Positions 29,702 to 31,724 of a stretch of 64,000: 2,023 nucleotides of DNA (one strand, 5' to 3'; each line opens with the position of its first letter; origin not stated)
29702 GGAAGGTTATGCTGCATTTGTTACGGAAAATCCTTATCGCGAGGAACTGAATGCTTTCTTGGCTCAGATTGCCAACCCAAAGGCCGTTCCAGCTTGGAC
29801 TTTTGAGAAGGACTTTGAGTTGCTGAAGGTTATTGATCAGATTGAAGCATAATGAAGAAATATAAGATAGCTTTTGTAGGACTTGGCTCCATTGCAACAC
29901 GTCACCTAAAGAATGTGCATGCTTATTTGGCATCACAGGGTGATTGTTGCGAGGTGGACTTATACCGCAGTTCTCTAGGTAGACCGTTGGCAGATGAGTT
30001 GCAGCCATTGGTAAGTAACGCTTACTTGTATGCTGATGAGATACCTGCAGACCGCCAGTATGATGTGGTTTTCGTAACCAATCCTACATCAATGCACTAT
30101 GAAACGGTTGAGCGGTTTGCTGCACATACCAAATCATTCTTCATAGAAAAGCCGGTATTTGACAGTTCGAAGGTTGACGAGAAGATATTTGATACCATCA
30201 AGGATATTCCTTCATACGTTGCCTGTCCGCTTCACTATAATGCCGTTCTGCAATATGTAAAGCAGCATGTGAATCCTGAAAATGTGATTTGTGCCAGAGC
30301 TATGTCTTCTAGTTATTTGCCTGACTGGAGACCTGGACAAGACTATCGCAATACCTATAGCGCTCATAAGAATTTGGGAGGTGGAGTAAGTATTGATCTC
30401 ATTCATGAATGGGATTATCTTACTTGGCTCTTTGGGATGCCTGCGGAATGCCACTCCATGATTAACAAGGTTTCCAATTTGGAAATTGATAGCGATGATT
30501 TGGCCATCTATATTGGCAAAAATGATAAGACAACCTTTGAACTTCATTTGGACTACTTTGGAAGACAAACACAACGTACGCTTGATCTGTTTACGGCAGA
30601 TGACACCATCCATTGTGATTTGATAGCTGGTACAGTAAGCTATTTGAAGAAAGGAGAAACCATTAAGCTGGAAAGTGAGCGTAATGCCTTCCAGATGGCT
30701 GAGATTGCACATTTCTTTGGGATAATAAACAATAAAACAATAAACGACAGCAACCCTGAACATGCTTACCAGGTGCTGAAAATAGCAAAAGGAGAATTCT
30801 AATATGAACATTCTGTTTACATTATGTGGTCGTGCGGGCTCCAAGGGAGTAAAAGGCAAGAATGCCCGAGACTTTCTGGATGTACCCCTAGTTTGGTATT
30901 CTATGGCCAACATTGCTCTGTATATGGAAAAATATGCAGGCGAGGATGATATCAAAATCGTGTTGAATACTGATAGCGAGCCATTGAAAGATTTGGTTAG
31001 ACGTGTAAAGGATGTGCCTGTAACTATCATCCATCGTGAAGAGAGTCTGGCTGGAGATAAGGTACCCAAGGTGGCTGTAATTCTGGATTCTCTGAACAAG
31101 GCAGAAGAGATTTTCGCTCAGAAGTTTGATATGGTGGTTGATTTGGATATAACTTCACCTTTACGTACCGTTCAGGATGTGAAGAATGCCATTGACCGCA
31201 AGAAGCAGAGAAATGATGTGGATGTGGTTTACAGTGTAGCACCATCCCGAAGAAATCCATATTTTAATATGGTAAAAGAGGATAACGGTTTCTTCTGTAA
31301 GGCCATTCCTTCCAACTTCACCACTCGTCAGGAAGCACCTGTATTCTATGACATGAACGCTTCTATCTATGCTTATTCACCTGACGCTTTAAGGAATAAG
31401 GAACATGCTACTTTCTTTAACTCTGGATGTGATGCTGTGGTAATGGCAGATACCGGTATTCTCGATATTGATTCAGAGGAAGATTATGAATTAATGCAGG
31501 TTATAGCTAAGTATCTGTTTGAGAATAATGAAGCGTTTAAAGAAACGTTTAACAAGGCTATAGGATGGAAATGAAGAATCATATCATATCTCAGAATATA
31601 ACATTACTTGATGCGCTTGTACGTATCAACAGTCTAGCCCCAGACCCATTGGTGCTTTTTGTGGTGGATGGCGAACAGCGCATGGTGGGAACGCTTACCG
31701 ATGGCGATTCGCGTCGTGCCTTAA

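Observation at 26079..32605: Legionaminic-acid-type pathway with two extra Gfo/Idh/MocA oxidoreductases: possibly an unusual nonulosonic acid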

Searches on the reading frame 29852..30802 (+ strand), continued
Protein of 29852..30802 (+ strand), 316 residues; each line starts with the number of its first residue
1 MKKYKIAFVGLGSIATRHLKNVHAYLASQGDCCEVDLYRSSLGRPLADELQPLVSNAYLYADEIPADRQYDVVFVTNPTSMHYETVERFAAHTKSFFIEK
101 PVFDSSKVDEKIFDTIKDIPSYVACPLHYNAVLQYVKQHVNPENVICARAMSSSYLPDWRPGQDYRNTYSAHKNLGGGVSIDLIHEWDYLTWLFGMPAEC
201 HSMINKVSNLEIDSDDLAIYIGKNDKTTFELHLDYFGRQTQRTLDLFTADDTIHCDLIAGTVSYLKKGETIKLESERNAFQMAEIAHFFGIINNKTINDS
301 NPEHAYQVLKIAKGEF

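Call 50: get_annotated_region(hit=H12, flank=9000)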
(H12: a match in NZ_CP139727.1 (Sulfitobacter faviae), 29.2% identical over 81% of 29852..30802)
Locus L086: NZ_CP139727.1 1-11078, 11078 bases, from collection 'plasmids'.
description: Sulfitobacter faviae strain OXR-9 plasmid unnamed02, complete sequence
organism: Sulfitobacter faviae (NCBI taxid 1775881)
taxonomy: Bacteria; Pseudomonadota; Alphaproteobacteria; Rhodobacterales; Roseobacteraceae; Sulfitobacter; Sulfitobacter faviae
host: -; source: Bacterial Culture,hydrothermal vent plume; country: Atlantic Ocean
typing (MOB-suite, as given by PLSDB): mobilizable; relaxase MOBP
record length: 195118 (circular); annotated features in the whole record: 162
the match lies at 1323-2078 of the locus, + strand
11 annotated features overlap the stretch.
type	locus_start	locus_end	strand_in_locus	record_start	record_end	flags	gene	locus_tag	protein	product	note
CDS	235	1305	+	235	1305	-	-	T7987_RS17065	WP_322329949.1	nucleotidyltransferase family protein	-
CDS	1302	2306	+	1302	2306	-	-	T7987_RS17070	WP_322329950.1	Gfo/Idh/MocA family oxidoreductase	-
CDS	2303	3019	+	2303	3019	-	-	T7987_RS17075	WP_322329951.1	acylneuraminate cytidylyltransferase family protein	-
CDS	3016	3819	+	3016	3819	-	-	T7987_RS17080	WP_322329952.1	SDR family oxidoreductase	-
CDS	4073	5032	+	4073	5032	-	-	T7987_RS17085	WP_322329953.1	hypothetical protein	-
CDS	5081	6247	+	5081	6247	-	-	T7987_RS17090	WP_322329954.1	hypothetical protein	-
CDS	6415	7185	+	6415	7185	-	-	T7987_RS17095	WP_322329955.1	glycosyltransferase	-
CDS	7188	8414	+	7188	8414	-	-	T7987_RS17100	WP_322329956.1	hypothetical protein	-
CDS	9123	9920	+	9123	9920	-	-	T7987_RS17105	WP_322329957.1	glycosyltransferase family 2 protein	-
CDS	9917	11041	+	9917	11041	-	gmd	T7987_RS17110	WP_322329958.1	GDP-mannose 4,6-dehydratase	GO:0000271 - polysaccharide biosynthetic process [Evidence IEA]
CDS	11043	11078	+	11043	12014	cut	-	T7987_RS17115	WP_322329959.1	GDP-L-fucose synthase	-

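Call 61: search_protein_families(library=ncbifam, proteins=[L002:11723-12376:+, L002:4993-6201:+], max_evalue=0.00001)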
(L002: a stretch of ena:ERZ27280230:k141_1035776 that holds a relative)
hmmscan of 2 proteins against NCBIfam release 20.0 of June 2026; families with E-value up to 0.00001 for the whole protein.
L002:11723-12376:+ (217 aa): 5 families
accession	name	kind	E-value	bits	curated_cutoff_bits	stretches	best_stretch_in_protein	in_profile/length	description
NF041874.1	EPS_EpsC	equivalog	6.1e-19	68.3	150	1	76-215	30-166/168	serine O-acetyltransferase EpsC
TIGR01172.1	cysE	equivalog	7.7e-18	65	210.65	1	75-206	29-158/162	serine O-acetyltransferase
NF007564.0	PRK10191.1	equivalog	7.7e-10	38.5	196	1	87-208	36-155/162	colanic acid biosynthesis acetyltransferase WcaB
TIGR04016.1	WcaB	equivalog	1.2e-09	38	194.65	1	103-208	36-139/146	colanic acid biosynthesis acetyltransferase WcaB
NF008349.0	PRK11132.1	equivalog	1.1e-08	34.6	397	1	98-213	129-245/273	serine O-acetyltransferase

L002:4993-6201:+ (402 aa): 7 families
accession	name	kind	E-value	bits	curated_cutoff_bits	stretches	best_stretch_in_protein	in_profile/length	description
TIGR04181.1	NHT_00031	hypoth_equivalog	3.5e-160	532.7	420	1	22-398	2-359/359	LegC family aminotransferase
TIGR03588.1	PseC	equivalog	1e-62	212.2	423.5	2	169-397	118-360/380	UDP-4-amino-4,6-dideoxy-N-acetyl-beta-L-altrosamine transaminase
NF008687.0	PRK11706.1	equivalog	2.5e-48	164.7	375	2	168-396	114-353/375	dTDP-4-amino-4,6-dideoxygalactose transaminase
NF008658.2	PRK11658.1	equivalog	1.6e-40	138.9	631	2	18-137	2-120/379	UDP-4-amino-4-deoxy-L-arabinose aminotransferase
TIGR02379.1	ECA_wecE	subfamily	1.8e-39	135.6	434.85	2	21-132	2-113/376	dTDP-4-amino-4,6-dideoxy-D-glucose transaminase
NF011936.0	PRK15407.1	equivalog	7.1e-37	127.1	423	3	169-253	157-241/440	lipopolysaccharide biosynthesis protein RfbH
TIGR04427.1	PLP_DesI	equivalog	4.1e-34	118.3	650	2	172-398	137-364/390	dTDP-4-dehydro-6-deoxyglucose aminotransferase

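Call 87: predict_structure(alignment_id=A3)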
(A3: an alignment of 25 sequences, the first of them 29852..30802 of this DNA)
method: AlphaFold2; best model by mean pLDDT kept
length: 316 residues; sequences in the alignment: 25
mean_pLDDT: 52.9   pTM: 0.48
mean pLDDT of the five models: 52.9, 52.6, 51.0, 49.9, 47.8
residues with pLDDT >= 90: 25; 70-90: 66; 50-70: 40; < 50: 185
segments of 3 or more residues with pLDDT < 50: 78-80, 101-108, 125-251, 273-282, 284-316
pLDDT, mean of each block of 10 residues (from residue 1): 89 74 80 91 86 91 83 71 74 77 44 67 47 41 36 28 33 30 32 30 25 27 29 32 44 51 58 48 46 42 44 41
secondary structure, 60 per line:
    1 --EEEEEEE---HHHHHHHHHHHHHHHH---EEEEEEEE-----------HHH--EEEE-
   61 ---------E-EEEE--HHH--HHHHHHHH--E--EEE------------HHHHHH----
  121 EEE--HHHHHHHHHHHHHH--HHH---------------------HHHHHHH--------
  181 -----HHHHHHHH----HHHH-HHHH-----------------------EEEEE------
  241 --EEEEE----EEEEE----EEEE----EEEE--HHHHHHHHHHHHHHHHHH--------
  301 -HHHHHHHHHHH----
elements in order: E3-9 H13-28 E32-39 E56-59 E72-75 H83-90 E96-98 H111-116 E121-123 H126-139 H166-172 H186-193 H198-201 H203-206 E230-234 E243-247 E252-256 E261-264 E269-272 H275-292 H302-312

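Call 88: search_solved_structures(query=A2, max_evalue=0.00001)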
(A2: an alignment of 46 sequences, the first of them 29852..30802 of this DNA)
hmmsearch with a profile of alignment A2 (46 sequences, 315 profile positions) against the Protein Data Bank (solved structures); distinct sequences matched with E-value up to 0.00001: 49.
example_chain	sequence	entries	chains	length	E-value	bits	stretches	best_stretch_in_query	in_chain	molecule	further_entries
3ezy_A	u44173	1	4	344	1.3e-16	63.6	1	3-292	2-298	Dehydrogenase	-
4mkx_A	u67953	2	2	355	1.1e-14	57.2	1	2-195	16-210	Inositol dehydrogenase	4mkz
4n54_A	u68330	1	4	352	1.2e-14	57.1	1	2-195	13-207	Inositol dehydrogenase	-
3cea_A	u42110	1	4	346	2.4e-14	56.1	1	4-194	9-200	Myo-inositol 2-dehydrogenase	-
4hkt_A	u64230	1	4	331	1.5e-12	50.2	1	3-195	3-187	Inositol 2-dehydrogenase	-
6z3b_B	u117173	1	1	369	4.7e-12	48.5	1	9-206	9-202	Gfo/Idh/MocA family oxidoreductase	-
6o15_A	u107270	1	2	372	4.8e-12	48.5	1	41-203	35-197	Uncharacterized oxidoreductase YjhC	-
6z3b_A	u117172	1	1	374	4.8e-12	48.5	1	9-206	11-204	Gfo/Idh/MocA family oxidoreductase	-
6z3c_AAA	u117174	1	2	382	5e-12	48.4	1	9-206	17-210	Gfo/Idh/MocA family oxidoreductase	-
3q2i_A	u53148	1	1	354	1e-11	47.4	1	3-218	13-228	dehydrogenase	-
7bvj_A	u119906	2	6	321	1.1e-11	47.3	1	2-136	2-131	Oxidoreductase, NAD-binding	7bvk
4mio_A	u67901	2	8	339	4.1e-11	45.5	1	4-145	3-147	Inositol 2-dehydrogenase/D-chiro-inositol 3-dehydrogenase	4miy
4mie_A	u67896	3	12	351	4.3e-11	45.4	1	4-145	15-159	Inositol 2-dehydrogenase/D-chiro-inositol 3-dehydrogenase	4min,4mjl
3mz0_A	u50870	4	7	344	5.8e-11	44.9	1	3-141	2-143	Inositol 2-dehydrogenase/D-chiro-inositol 3-dehydrogenase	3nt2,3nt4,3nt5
3ec7_A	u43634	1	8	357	6.1e-11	44.9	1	4-145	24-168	Putative Dehydrogenase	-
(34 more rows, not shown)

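Call 95: get_annotated_region(hit=H13, flank=7000)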
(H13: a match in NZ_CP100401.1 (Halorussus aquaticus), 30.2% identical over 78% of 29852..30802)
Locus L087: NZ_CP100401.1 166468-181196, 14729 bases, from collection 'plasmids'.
description: Halorussus aquaticus strain XZYJ18 plasmid unnamed1, complete sequence
organism: Halorussus aquaticus (NCBI taxid 2953748)
taxonomy: Archaea; Euryarchaeota; Halobacteria; Halobacteriales; Haladaptataceae; Halorussus; Halorussus aquaticus
host: -; source: cell culture,saline soil; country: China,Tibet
typing (MOB-suite, as given by PLSDB): non-mobilizable
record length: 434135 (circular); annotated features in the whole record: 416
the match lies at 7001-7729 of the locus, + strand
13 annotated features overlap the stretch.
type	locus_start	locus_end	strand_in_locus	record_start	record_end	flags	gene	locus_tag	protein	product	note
CDS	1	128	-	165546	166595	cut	-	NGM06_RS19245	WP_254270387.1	N-acetylneuraminate synthase family protein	GO:0016051 - carbohydrate biosynthetic process [Evidence IEA]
CDS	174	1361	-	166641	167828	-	-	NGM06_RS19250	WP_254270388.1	DegT/DnrJ/EryC1/StrS family aminotransferase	-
CDS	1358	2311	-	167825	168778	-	-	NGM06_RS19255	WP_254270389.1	SDR family NAD(P)-dependent oxidoreductase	-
CDS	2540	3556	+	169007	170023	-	-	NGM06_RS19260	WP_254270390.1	SDR family NAD(P)-dependent oxidoreductase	-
CDS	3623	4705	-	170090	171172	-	-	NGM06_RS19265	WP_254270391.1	GNAT family N-acetyltransferase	-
CDS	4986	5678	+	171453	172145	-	-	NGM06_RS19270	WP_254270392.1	class I SAM-dependent methyltransferase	-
CDS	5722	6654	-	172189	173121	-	-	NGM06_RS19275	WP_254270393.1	hypothetical protein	-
CDS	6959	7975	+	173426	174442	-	-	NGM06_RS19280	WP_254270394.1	Gfo/Idh/MocA family oxidoreductase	-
CDS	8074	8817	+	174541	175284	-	-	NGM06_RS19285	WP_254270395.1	glycosyltransferase family protein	-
CDS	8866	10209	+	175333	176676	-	-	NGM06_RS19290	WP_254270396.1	aminotransferase class III-fold pyridoxal phosphate-dependent enzyme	-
CDS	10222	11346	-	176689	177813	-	-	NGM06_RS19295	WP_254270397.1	DUF1616 domain-containing protein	-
CDS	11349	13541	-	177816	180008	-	-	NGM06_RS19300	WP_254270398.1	hypothetical protein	-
CDS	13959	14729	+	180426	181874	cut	-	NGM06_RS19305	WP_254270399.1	DUF58 domain-containing protein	-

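Call 96: get_annotated_region(hit=H9, flank=7000)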
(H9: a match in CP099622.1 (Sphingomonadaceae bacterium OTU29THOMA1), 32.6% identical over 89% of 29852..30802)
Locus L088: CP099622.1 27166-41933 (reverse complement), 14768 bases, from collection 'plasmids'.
description: Sphingomonadaceae bacterium OTU29THOMA1 plasmid unnamed, complete sequence
organism: Sphingomonadaceae bacterium OTU29THOMA1 (NCBI taxid 2952889)
taxonomy: Bacteria; Pseudomonadota; Alphaproteobacteria; Sphingomonadales; Sphingomonadaceae; ; Sphingomonadaceae bacterium OTU29THOMA1
host: -; source: Arabidopsis thaliana,pure culture,leaf; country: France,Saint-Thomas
typing (MOB-suite, as given by PLSDB): non-mobilizable
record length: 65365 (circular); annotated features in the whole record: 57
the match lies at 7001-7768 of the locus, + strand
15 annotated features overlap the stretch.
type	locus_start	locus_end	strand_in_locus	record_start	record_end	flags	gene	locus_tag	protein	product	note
CDS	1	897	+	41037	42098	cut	-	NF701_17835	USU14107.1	hypothetical protein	-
CDS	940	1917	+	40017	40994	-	-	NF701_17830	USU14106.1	NAD-dependent 4,6-dehydratase LegB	-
CDS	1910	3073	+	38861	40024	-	-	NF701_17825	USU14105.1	LegC family aminotransferase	-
CDS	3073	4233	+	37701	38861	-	neuC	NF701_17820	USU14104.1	UDP-N-acetylglucosamine 2-epimerase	-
CDS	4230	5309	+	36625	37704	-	neuB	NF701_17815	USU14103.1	N-acetylneuraminate synthase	-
CDS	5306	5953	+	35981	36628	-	-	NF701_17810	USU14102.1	acetyltransferase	-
CDS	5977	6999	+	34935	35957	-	-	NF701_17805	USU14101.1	nucleotidyltransferase family protein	-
CDS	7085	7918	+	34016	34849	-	-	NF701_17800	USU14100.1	hypothetical protein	-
CDS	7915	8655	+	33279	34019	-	-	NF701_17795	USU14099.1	acylneuraminate cytidylyltransferase family protein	-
CDS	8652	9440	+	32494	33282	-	-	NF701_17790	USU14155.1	oxidoreductase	-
CDS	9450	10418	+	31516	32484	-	-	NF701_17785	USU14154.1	Gfo/Idh/MocA family oxidoreductase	-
CDS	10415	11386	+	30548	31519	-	-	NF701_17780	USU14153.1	hypothetical protein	-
CDS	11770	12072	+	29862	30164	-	-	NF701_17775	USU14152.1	hypothetical protein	-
CDS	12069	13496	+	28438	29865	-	-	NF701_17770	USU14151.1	oligosaccharide flippase family protein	-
CDS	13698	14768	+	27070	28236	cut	-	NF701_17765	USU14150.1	hypothetical protein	-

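Call 97: get_annotated_region(hit=H15, flank=7000)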
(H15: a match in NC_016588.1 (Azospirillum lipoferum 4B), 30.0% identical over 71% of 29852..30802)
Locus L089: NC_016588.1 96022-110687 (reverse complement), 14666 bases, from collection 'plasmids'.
description: Azospirillum lipoferum 4B plasmid AZO_p6, complete sequence
organism: Azospirillum lipoferum 4B (NCBI taxid 862719)
taxonomy: Bacteria; Pseudomonadota; Alphaproteobacteria; Rhodospirillales; Azospirillaceae; Azospirillum; Azospirillum lipoferum; Azospirillum lipoferum 4B
host: -; source: -; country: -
typing (MOB-suite, as given by PLSDB): non-mobilizable; replicon rep_cluster_1806
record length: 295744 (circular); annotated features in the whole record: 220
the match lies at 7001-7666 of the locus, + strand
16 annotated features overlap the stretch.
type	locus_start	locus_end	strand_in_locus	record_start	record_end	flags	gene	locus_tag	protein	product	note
CDS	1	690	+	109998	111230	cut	-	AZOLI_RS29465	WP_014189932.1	polysaccharide biosynthesis protein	-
CDS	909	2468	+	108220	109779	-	-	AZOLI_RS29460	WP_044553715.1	B12-binding domain-containing radical SAM protein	-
CDS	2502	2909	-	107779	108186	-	-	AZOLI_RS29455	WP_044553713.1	hypothetical protein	-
CDS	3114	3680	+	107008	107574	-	rfbC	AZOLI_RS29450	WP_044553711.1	dTDP-4-dehydrorhamnose 3,5-epimerase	GO:0019305 - dTDP-rhamnose biosynthetic process [Evidence IEA]; GO:0009243 - O antigen biosynthetic process [Evidence ...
CDS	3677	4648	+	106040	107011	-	-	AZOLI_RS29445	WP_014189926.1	NAD(P)-dependent oxidoreductase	-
CDS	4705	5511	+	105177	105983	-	-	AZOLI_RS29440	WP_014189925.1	SDR family oxidoreductase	-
CDS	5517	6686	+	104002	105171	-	-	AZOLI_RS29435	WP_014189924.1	hypothetical protein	-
CDS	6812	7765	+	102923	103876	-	-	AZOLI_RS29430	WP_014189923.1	Gfo/Idh/MocA family oxidoreductase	-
CDS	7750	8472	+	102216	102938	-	-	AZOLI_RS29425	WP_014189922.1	acylneuraminate cytidylyltransferase family protein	-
CDS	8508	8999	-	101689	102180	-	-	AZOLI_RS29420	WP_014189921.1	RT0821/Lpp0805 family surface protein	-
CDS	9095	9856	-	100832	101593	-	-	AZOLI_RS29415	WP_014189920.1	hypothetical protein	-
CDS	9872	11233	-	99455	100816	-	-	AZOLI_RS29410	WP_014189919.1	tetratricopeptide repeat protein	-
CDS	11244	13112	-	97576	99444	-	-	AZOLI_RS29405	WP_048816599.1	hypothetical protein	-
CDS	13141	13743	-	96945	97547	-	-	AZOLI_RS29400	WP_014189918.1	GNAT family N-acetyltransferase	-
CDS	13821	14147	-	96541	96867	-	-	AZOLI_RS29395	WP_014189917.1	hypothetical protein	-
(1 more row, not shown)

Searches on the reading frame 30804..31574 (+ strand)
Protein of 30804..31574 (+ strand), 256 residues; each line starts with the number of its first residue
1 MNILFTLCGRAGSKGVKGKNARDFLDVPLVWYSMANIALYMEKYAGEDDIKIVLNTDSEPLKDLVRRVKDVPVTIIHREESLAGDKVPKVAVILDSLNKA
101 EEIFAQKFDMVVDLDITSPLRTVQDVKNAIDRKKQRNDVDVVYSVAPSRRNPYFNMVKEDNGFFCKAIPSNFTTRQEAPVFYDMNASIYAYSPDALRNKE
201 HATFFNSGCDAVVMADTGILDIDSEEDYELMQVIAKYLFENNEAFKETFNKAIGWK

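Call 3: search_protein_families(library=pfam, proteins=[window:30804-31574:+])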
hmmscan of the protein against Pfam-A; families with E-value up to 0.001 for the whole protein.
window:30804-31574:+ (256 aa): 1 family
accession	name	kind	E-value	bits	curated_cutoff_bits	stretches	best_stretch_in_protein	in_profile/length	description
PF02348.25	CTP_transf_3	-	7.6e-07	29.6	22.6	1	10-149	7-130/217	Cytidylyltransferase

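Call 4: search_protein_families(library=ncbifam, proteins=[window:30804-31574:+])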
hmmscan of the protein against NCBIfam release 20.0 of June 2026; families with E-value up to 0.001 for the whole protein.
window:30804-31574:+ (256 aa): 1 family
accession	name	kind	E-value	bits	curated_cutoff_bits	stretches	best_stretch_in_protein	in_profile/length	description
TIGR03584.1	PseF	equivalog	1.7e-17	63.8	205.7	1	8-233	5-218/222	pseudaminic acid cytidylyltransferase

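Call 33: search_solved_structures(query=window:30804-31574:+, max_evalue=0.01)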
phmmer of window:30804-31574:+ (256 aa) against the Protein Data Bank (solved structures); distinct sequences matched with E-value up to 0.01: 2.
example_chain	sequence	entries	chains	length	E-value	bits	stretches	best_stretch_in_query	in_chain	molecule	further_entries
6ifd_A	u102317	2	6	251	1.2e-15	60.9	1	7-231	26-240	CMP-N-acetylneuraminate Synthetase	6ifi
1eyr_A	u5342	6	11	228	9.9e-07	31.7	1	6-232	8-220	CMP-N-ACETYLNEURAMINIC ACID SYNTHETASE | N-acylneuraminate cytidylyltransferase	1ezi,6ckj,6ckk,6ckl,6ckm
